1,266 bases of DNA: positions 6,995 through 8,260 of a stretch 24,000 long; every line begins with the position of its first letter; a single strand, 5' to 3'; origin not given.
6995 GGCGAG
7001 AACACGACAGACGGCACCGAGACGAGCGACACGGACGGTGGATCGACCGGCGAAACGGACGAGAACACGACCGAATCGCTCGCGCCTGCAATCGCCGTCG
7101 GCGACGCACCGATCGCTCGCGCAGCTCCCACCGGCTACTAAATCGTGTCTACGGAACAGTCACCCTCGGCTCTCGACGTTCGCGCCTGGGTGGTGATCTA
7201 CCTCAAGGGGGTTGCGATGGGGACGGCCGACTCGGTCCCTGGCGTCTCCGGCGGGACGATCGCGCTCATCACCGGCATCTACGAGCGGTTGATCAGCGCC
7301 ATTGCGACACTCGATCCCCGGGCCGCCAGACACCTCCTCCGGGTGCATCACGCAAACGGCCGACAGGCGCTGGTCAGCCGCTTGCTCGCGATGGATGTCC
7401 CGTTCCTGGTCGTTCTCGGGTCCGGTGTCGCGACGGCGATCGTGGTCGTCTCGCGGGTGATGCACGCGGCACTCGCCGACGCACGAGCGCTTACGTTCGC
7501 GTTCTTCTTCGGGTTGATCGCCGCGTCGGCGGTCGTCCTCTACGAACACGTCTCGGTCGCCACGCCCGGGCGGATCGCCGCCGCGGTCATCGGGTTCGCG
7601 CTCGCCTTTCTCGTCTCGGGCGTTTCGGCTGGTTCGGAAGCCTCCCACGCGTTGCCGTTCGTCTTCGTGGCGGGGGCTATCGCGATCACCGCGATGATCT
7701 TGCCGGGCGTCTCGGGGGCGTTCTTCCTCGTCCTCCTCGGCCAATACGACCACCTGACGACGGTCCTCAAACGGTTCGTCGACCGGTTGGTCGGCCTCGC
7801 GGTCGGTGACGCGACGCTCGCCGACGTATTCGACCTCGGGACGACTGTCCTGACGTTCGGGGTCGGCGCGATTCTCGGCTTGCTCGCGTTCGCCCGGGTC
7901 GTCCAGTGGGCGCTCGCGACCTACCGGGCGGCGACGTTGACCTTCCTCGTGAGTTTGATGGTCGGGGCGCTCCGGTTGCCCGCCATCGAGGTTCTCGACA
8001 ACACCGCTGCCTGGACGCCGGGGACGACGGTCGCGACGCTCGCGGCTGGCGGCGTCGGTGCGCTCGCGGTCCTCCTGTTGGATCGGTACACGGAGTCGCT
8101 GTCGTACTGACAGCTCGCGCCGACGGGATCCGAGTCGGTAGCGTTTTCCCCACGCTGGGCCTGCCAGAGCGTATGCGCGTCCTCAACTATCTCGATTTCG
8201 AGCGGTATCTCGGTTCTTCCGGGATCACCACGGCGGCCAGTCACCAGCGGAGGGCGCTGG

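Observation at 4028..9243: DUF368 (PopT-like) membrane protein immediately downstream of (3 nt after) the oligosaccharyltransferase AglB: candidate dolichyl-phosphate recycling translocase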

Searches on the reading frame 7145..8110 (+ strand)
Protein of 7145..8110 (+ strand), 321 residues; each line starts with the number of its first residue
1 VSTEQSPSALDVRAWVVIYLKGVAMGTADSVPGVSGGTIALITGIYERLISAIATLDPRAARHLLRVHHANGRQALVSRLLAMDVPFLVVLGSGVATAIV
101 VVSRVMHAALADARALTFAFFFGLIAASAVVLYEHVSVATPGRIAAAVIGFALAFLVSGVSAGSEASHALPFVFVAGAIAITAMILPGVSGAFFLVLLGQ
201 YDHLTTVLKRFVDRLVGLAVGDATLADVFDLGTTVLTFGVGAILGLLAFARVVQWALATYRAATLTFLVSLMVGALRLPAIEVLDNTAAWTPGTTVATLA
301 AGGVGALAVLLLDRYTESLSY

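Call 7: search_protein_families(library=pfam, proteins=[window:7145-8110:+])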
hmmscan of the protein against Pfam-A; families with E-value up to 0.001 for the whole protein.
window:7145-8110:+ (321 aa): 1 family
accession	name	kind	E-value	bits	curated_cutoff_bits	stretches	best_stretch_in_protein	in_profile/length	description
PF04018.18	VCA0040-like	-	4.8e-63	213.4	26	1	25-277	1-226/246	Undecaprenyl phosphate translocase-like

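Call 8: search_protein_families(library=ncbifam, proteins=[window:7145-8110:+])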
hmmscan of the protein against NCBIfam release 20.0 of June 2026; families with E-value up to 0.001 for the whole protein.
window:7145-8110:+ (321 aa): 2 families
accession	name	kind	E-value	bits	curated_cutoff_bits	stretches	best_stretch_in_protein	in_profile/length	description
NF052564.1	PlprenPhTpVIBCH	equivalog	2.2e-56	191.4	400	1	15-277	3-238/303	polyprenyl-phosphate transporter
NF052563.1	PlprenPhTpPopt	equivalog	1.4e-25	90.4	400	2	20-56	9-45/277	polyprenyl-phosphate transporter PopT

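Call 9: find_homologous_proteins(query=window:7145-8110:+, max_evalue=1e-10)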
Query window:7145-8110:+ (321 aa): 6889 proteins with E <= 1e-10 among 8000 candidates; the best 120 are listed.
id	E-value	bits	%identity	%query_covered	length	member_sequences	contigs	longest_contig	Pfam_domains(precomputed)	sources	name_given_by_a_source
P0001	9.3e-172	588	92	100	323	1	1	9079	PF04018.19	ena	-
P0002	4.9e-168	576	88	99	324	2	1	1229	PF04018.19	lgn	-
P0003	5.1e-165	566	92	95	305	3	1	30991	PF04018.19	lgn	-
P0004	2.4e-156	538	88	95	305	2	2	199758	PF04018.19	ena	-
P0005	3.2e-149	514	80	100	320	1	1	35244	PF04018.19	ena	-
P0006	1.5e-145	502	85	93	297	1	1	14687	PF04018.19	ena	-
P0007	3.0e-145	501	84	93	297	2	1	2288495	PF04018.19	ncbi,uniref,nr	ncbi:DUF368 domain-containing protein [Halorhabdus rudnickae]|uniref:DUF368 domain-containing protei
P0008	2.6e-143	495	77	100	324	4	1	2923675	PF04018.19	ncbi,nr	ncbi:Putative membrane protein, DUF368 family [Halorhabdus sp. SVX81]|nr:Putative membrane protein, 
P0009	4.9e-143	494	79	99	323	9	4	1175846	PF04018.19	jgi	-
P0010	1.2e-141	489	83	93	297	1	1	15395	PF04018.19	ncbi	ncbi:MAG: DUF368 domain-containing protein [Halorhabdus sp.]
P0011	8.8e-132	457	77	93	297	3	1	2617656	PF04018.19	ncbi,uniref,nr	ncbi:DUF368 domain-containing protein [Halorhabdus sp. CUG00001]|uniref:DUF368 domain-containing pro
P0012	5.8e-121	422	70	93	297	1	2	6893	PF04018.19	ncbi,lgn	ncbi:MAG: DUF368 domain-containing protein [Halorhabdus sp.]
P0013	1.9e-111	390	65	96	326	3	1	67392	PF04018.19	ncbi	ncbi:MAG: DUF368 domain-containing protein [Halapricum sp.]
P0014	3.4e-111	389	65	96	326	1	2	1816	PF04018.19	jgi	jgi:putative membrane protein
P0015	1.3e-110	388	65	97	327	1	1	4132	PF04018.19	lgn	-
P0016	8.0e-110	385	63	100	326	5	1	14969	PF04018.19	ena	-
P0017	8.1e-110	385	65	96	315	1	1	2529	PF04018.19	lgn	-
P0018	2.0e-109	384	63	100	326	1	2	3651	PF04018.19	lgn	-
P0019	7.1e-109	382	65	96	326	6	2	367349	PF04018.19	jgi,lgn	-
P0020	1.0e-108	381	65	96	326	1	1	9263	PF04018.19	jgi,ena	-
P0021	1.5e-108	381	64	97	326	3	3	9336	PF04018.19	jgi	-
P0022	1.7e-108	381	65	96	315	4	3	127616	PF04018.19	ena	-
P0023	2.6e-108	380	63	100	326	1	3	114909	PF04018.19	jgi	jgi:putative membrane protein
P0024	5.9e-108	379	64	97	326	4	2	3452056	PF04018.19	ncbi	ncbi:DUF368 domain-containing protein [Halapricum salinum]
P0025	2.7e-107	377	63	99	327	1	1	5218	PF04018.19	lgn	-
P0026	3.7e-107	376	64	97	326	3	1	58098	PF04018.19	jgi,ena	jgi:putative membrane protein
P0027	1.5e-106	374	63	98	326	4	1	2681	PF04018.19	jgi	jgi:putative membrane protein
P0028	1.8e-106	374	64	99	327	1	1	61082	PF04018.19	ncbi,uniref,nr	ncbi:DUF368 domain-containing protein [Halorhabdus salina]|uniref:DUF368 domain-containing protein n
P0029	3.3e-106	373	63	100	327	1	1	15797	PF04018.19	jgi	-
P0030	3.7e-106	373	60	100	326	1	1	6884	PF04018.19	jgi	-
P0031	1.2e-105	371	61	100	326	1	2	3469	PF04018.19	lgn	-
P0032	1.5e-105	371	59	100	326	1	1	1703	PF04018.19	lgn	-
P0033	2.4e-105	370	59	100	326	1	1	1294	PF04018.19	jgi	jgi:putative membrane protein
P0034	7.4e-105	369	67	93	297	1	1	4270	PF04018.19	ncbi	ncbi:MAG: DUF368 domain-containing protein [Halovenus sp.]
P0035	1.5e-103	364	60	99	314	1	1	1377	PF04018.19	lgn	-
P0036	2.7e-103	364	57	100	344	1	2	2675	PF04018.19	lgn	-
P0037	1.0e-102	362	63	97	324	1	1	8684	PF04018.19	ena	-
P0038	9.5e-102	358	58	100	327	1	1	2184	PF04018.19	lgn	-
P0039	1.3e-101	358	58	100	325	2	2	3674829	PF04018.19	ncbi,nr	ncbi:DUF368 domain-containing protein [Haloarculaceae archaeon H-GB2-1]|nr:DUF368 domain-containing 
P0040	1.3e-101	358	61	96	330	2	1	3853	PF04018.19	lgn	-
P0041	4.4e-101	356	60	96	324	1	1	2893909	PF04018.19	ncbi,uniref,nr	ncbi:DUF368 domain-containing protein [Halapricum desulfuricans]|uniref:Putative membrane protein, D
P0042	7.5e-101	356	61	96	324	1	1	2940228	PF04018.19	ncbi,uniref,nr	ncbi:putative membrane protein, DUF368 family [Halapricum desulfuricans]|uniref:Putative membrane pr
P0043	1.0e-100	355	62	99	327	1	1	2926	PF04018.19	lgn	-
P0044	1.1e-100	355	63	96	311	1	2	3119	PF04018.19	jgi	jgi:putative membrane protein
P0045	1.3e-100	355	66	83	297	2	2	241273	PF04018.19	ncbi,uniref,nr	ncbi:DUF368 domain-containing protein [Halapricum hydrolyticum]|uniref:DUF368 domain-containing prot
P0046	4.5e-100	353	60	96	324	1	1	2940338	PF04018.19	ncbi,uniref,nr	ncbi:putative membrane protein, DUF368 family [Halapricum desulfuricans]|uniref:Putative membrane pr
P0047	5.0e-100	353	61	96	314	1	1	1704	PF04018.19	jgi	-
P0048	1.7e-99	351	60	96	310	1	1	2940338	PF04018.19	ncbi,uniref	ncbi:DUF368 domain-containing protein [Halapricum desulfuricans]|uniref:DUF368 domain-containing pro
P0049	1.9e-99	351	60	93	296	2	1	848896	PF04018.19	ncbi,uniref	ncbi:DUF368 domain-containing protein [Halorientalis salina]|uniref:DUF368 domain-containing protein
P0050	3.5e-99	350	61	93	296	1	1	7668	PF04018.19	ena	-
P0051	4.5e-99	350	61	97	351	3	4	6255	PF04018.19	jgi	jgi:putative membrane protein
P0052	1.5e-98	348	59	100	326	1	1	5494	PF04018.19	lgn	-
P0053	2.5e-98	347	59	100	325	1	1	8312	PF04018.19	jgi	jgi:putative membrane protein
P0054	2.9e-98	347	60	93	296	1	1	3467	PF04018.19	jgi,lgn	-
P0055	3.5e-98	347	58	100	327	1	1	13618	PF04018.19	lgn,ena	-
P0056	4.2e-98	347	60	97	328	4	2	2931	PF04018.19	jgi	jgi:putative membrane protein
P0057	4.2e-98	347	58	100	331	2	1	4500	PF04018.19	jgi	jgi:putative membrane protein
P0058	5.8e-98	346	57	100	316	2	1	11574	PF04018.19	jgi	jgi:putative membrane protein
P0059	1.2e-97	345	58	99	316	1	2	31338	PF04018.19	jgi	jgi:putative membrane protein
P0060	1.3e-97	345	61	93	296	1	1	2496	PF04018.19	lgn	-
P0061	1.4e-97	345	60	97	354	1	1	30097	PF04018.19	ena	-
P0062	1.7e-97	344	61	95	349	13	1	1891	PF04018.19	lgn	-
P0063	2.4e-97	344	62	96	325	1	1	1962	PF04018.19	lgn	-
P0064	3.4e-97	343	56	99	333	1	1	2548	PF04018.19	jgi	jgi:putative membrane protein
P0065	4.6e-97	343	62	93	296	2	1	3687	PF04018.19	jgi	-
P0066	4.6e-97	343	59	97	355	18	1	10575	PF04018.19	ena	-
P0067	5.4e-97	343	57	97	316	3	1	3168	PF04018.19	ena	-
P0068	8.9e-97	342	60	97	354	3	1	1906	PF04018.19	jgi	-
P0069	3.3e-96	340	59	96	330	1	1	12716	PF04018.19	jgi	-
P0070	1.1e-95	339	57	99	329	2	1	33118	PF04018.19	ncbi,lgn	-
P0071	1.1e-95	339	62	87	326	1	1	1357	PF04018.19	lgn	-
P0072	3.6e-95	337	58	96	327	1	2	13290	PF04018.19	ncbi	ncbi:MAG: DUF368 domain-containing protein [Haloarculaceae archaeon]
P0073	3.6e-95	337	59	96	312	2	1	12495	PF04018.19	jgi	-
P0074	3.8e-95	337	60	97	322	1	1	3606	PF04018.19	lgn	-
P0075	4.2e-95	337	57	100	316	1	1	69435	PF04018.19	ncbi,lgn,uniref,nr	ncbi:DUF368 domain-containing protein [Halococcus agarilyticus]|uniref:DUF368 domain-containing prot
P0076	5.2e-95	336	59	93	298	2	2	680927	PF04018.19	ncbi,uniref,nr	ncbi:DUF368 domain-containing protein [Halorientalis brevis]|uniref:DUF368 domain-containing protein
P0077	1.0e-94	335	59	99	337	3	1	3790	PF04018.19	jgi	jgi:putative membrane protein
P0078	1.3e-94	335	59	97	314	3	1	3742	PF04018.19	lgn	-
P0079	1.4e-94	335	58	99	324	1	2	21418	PF04018.19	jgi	-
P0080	1.5e-94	335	59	96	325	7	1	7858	PF04018.19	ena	-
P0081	1.6e-94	335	60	96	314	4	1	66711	PF04018.19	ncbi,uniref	ncbi:DUF368 domain-containing protein [Salinibaculum salinum]|uniref:DUF368 domain-containing protei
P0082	1.6e-94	335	60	97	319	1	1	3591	PF04018.19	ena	-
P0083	2.2e-94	334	61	93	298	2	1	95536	PF04018.19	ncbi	-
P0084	2.6e-94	334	55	100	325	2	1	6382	PF04018.19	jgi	-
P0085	3.7e-94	334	57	97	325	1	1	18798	PF04018.19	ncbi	ncbi:MAG: DUF368 domain-containing protein [Haloarculaceae archaeon]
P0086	4.0e-94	333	60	96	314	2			PF04018.19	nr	nr:DUF368 domain-containing protein [Salinibaculum sp. KK48]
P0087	4.1e-94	333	59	96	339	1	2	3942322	PF04018.19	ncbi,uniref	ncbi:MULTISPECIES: DUF368 domain-containing protein [Salinibaculum]|uniref:DUF368 domain-containing 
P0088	5.4e-94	333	58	96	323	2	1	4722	PF04018.19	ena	-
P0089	1.0e-93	332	58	98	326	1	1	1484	PF04018.19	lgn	-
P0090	1.6e-93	332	56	100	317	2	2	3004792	PF04018.19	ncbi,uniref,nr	ncbi:DUF368 domain-containing protein [Haladaptatus sp. DYSN1]|uniref:DUF368 domain-containing prote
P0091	2.0e-93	331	62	93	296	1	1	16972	PF04018.19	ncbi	ncbi:MAG: DUF368 domain-containing protein [Halorientalis sp.]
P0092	2.4e-93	331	59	96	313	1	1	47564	PF04018.19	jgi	-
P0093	2.4e-93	331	58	96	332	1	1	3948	PF04018.19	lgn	-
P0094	3.4e-93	330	57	96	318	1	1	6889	PF04018.19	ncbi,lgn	-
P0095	3.6e-93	330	60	87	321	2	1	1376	PF04018.19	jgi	-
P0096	3.8e-93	330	56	100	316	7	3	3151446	PF04018.19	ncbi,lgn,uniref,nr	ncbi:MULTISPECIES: DUF368 domain-containing protein [Halococcus]|uniref:DUF368 domain-containing pro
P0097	5.1e-93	330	59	97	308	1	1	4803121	PF04018.19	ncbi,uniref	ncbi:DUF368 domain-containing protein [Natronorubrum sp. FCH18a]|uniref:DUF368 domain-containing pro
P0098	5.6e-93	330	59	96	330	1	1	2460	PF04018.19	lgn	-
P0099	5.8e-93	330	54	100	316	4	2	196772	PF04018.19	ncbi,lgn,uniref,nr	ncbi:DUF368 domain-containing protein [Halococcus hamelinensis]|uniref:DUF368 domain-containing prot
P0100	6.6e-93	329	59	97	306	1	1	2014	PF04018.19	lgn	-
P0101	1.4e-92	328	55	97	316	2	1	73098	PF04018.19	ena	-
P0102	1.4e-92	328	58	96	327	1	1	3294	PF04018.19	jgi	jgi:putative membrane protein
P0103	1.5e-92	328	57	96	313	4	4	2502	PF04018.19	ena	-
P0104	1.8e-92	328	58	96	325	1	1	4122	PF04018.19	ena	-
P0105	1.9e-92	328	59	95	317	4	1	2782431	PF04018.19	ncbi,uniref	ncbi:DUF368 domain-containing protein [Haladaptatus sp. DJG-WS-42]|uniref:DUF368 domain-containing p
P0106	2.1e-92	328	62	85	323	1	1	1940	PF04018.19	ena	-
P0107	2.2e-92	328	57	97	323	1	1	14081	PF04018.19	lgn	-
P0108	2.3e-92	328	59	97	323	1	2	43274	PF04018.19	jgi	jgi:putative membrane protein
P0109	2.5e-92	328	57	96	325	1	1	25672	PF04018.19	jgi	jgi:putative membrane protein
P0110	3.2e-92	327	59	96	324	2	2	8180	PF04018.19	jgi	jgi:putative membrane protein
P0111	3.6e-92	327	63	93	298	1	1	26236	PF04018.19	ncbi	ncbi:MAG: DUF368 domain-containing protein [Haloarculaceae archaeon]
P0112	3.8e-92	327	58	96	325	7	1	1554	PF04018.19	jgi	jgi:putative membrane protein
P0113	5.0e-92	327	58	99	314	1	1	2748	PF04018.19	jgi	-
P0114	5.1e-92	327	57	97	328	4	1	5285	PF04018.19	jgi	-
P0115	5.2e-92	326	58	96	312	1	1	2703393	PF04018.19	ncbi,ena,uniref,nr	ncbi:DUF368 domain-containing protein [Halococcus qingdaonensis]|uniref:DUF368 domain-containing pro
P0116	5.5e-92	326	57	99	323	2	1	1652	PF04018.19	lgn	-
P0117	6.0e-92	326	59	96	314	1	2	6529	PF04018.19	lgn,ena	-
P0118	6.6e-92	326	58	96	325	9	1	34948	PF04018.19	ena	-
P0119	7.1e-92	326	58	97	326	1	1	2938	PF04018.19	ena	-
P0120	8.0e-92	326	59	97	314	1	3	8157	PF04018.19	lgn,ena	-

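Call 18: find_related_loci(query=A1, collection=genome_contigs, flank=10000)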
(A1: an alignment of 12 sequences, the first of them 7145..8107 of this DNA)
Query A1 (321 aa) in genome_contigs; peptide patterns used: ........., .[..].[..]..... (x = any residue, [..] = any of these).
600 stretches matched a pattern (row limit reached: there are more); 597 encode a relative of the query (tblastn E <= 1e-3); the best 80 are kept; 80 distinct loci.
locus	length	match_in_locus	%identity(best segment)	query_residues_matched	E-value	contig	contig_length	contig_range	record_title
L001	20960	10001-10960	61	3-321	4e-112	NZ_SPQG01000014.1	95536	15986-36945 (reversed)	Halorhabdus amylolytica strain H27 scaffold14, whole genome shotgun sequence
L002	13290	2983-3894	58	12-320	2e-103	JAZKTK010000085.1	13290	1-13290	MAG: Haloarculaceae archaeon isolate NA-5cm_bin.26 NODE_1531_length_13290_cov_8.245561, whole genome shotgun sequence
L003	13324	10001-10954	57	1-320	2e-93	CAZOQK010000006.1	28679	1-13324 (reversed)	MAG TPA_asm: uncultured Halobacteriales archaeon isolate SRP090399_co1_61 genome assembly, contig: NODE_468_length_28679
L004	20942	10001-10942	57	6-321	8e-91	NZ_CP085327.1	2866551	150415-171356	Haladaptatus salinisoli strain PSR8 chromosome, complete genome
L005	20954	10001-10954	53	3-321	6e-86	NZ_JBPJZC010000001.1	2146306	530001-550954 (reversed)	Haloarchaeobius sp. DFWS5 DFWS5_ctg001, whole genome shotgun sequence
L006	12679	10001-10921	51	13-321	7e-82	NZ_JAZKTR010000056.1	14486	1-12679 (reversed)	MAG: Natronomonas sp. isolate NA-5cm_bin.4 NODE_1358_length_14486_cov_15.133532, whole genome shotgun sequence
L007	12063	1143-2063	50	13-321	5e-79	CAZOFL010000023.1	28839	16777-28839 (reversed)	MAG TPA_asm: uncultured Natronomonas sp. isolate binchicken_co32_432 genome assembly, contig: NODE_2103_length_28839_cov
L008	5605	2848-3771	50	12-321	3e-79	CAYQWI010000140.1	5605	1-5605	MAG TPA_asm: uncultured Natronomonas sp. isolate binchicken_co32_43 genome assembly, contig: NODE_26436_length_5605_cov_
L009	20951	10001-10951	49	15-321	7e-75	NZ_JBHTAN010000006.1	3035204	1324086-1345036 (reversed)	Natronoarchaeum sp. GCM10025321 strain FCH23 tig00046427_pilon, whole genome shotgun sequence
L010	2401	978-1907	47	10-321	1e-74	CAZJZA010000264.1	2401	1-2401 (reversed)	MAG TPA_asm: uncultured Halobacteriales archaeon isolate binchicken_co77_90 genome assembly, contig: NODE_42634_length_2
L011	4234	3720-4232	71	15-185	4e-72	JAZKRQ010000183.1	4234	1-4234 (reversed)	MAG: Halapricum sp. isolate NA-0cm_bin.17 NODE_5756_length_4234_cov_24.419478, whole genome shotgun sequence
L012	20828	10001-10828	48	18-292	1e-70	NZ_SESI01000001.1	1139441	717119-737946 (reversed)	Halonotius roseus strain F9-27 F9-27-c1, whole genome shotgun sequence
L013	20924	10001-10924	49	13-321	9e-71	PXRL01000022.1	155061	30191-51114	MAG: Halobacteriales archaeon QS_4_69_225 qs_4_scaffold_6, whole genome shotgun sequence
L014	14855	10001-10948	49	7-321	9e-69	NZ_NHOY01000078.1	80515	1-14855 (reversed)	Halorubrum sp. Hd13 contig0019, whole genome shotgun sequence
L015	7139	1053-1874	48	10-285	7e-67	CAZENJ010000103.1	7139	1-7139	MAG TPA_asm: uncultured Thermotogae bacterium isolate ERP127260_co1_99 genome assembly, contig: NODE_4985_length_7139_co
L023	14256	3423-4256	49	13-292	2e-58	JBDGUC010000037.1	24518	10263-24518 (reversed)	MAG: Haloferacaceae archaeon isolate DAL-WCL_35_54C4R c_000000001702, whole genome shotgun sequence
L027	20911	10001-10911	48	15-316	4e-60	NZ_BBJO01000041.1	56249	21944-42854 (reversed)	Halobellus rufus strain CBA1103, whole genome shotgun sequence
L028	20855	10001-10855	35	10-321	1e-53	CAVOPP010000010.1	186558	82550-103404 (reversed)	MAG: uncultured Methanobacteriaceae archaeon isolate MFD00032.bin.1.135 genome assembly, contig: contig_72985, whole gen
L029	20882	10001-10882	45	1-283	1e-52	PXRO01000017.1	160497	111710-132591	MAG: Halobacteriales archaeon QS_4_62_28 qs_4_scaffold_174, whole genome shotgun sequence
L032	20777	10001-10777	38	11-303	1e-49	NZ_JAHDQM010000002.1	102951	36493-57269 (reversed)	MAG: Methanoculleus sp. isolate SM3-B2 k141_11877, whole genome shotgun sequence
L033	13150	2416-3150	41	11-278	2e-49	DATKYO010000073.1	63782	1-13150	MAG TPA_asm: Methanoregulaceae archaeon isolate SMAG_U14221 k141_524659, whole genome shotgun sequence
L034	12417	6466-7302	37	11-318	6e-49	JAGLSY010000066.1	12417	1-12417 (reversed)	MAG: Thermoplasmata archaeon isolate RS_9_71 ROV157_9.bin.71.fa_66, whole genome shotgun sequence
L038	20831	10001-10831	35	1-318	1e-47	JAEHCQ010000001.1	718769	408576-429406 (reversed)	MAG: Methanobacteriota archaeon isolate SF.bin11 NODE_1_length_718769_cov_43.354985, whole genome shotgun sequence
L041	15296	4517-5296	35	11-304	3e-46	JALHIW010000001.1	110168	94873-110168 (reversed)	MAG: Methanomicrobiaceae archaeon isolate 7-NCT_009 scaffold_86, whole genome shotgun sequence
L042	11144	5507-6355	34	10-315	2e-46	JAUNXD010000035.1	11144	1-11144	MAG: Methanobrevibacter sp. isolate S11M_St_18 NODE_1143_length_11144_cov_7.810353, whole genome shotgun sequence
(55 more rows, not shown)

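Call 22: find_encoding_contigs(protein=P0004, flank=10000, max_places=2)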
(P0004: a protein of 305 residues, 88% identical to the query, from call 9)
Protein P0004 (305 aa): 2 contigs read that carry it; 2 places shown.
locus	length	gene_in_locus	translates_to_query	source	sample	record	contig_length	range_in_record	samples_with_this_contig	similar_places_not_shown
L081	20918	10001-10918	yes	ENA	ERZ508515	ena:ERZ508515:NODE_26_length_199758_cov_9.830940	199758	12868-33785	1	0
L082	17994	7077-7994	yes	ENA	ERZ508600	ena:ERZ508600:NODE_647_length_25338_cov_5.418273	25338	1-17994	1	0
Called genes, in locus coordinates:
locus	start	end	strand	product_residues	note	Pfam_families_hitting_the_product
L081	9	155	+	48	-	-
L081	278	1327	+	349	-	PF01866:Diphthamide_syn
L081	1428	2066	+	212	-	PF01209:Ubie_methyltran, PF13489:Methyltransf_23, PF13847:Methyltransf_31, PF08241:Methyltransf_11, PF08242:Methyltransf_12, PF13649:Methyltransf_25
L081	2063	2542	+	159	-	PF01900:RNase_P_Rpp14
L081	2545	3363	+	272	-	PF10584:Proteasome_A_N, PF00227:Proteasome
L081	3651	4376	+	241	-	PF01172:SBDS_N, PF09377:SBDS_domain_II, PF20268:SBDS_C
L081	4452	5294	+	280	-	PF26236:DUF8054_N, PF26238:DUF8054_M, PF26237:DUF8054_C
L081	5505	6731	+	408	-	PF07282:Cas12f1-like_TNB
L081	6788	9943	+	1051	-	PF02516:STT3, PF22627:AglB_core-like, PF18079:AglB_L1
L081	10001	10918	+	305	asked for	PF04018:VCA0040-like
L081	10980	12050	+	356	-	PF13579:Glyco_trans_4_4, PF13439:Glyco_transf_4, PF00534:Glycos_transf_1, PF13692:Glyco_trans_1_4, PF13524:Glyco_trans_1_2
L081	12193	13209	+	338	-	PF25928:DUF7973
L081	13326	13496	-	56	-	PF20576:HEWD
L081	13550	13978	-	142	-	PF19106:DUF5793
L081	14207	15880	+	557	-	PF23990:PilB3_N, PF00437:T2SSE, PF27713:UCP018868 (weak), PF23989:PilB3_C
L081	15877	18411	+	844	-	PF00482:T2SSF, PF23951:DUF7282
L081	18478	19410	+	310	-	PF00903:Glyoxalase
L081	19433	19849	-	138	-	PF07681:DoxX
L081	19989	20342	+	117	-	PF25213:HVO_A0261_N, PF01638:HxlR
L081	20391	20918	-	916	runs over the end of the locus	PF00270:DEAD, PF04851:ResIII, PF00271:Helicase_C, PF19306:WHD_Lhr, PF08494:DEAD_assoc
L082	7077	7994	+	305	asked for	PF04018:VCA0040-like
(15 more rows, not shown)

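Call 23: find_encoding_contigs(protein=P0097, flank=8000, max_places=2)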
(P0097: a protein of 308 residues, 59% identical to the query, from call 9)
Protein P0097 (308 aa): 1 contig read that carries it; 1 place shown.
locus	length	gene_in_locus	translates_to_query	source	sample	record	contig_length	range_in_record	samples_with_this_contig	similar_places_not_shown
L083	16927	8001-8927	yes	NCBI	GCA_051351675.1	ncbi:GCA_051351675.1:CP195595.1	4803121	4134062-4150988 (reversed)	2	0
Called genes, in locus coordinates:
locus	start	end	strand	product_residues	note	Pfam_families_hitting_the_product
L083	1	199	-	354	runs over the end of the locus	PF00291:PALP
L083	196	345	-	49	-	-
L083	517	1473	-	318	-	PF00535:Glycos_transf_2, PF10111:Glyco_tranf_2_2, PF13506:Glyco_transf_21, PF13641:Glyco_tranf_2_3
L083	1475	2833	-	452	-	PF00884:Sulfatase, PF16347:SGSH_C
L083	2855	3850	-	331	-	PF13579:Glyco_trans_4_4 (weak), PF00534:Glycos_transf_1, PF13692:Glyco_trans_1_4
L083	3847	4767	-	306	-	PF00535:Glycos_transf_2, PF10111:Glyco_tranf_2_2 (faint), PF13641:Glyco_tranf_2_3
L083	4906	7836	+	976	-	PF02516:STT3, PF22627:AglB_core-like, PF18079:AglB_L1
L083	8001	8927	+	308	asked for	PF04018:VCA0040-like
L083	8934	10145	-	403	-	PF13191:AAA_16, PF22703:Cdc6_lid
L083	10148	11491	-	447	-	PF13183:Fer4_8, PF02754:CCG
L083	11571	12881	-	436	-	PF00890:FAD_binding_2, PF01134:GIDA (weak), PF01266:DAO (weak), PF07992:Pyr_redox_2 (faint), PF12831:FAD_oxidored (faint)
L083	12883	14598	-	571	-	PF00890:FAD_binding_2 (faint), PF01266:DAO, PF01494:FAD_binding_3 (faint), PF07992:Pyr_redox_2 (faint), PF04324:Fer2_BFD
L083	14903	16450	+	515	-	PF00370:FGGY_N, PF01869:BcrAD_BadFG (faint), PF02782:FGGY_C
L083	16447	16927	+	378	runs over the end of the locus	PF25928:DUF7973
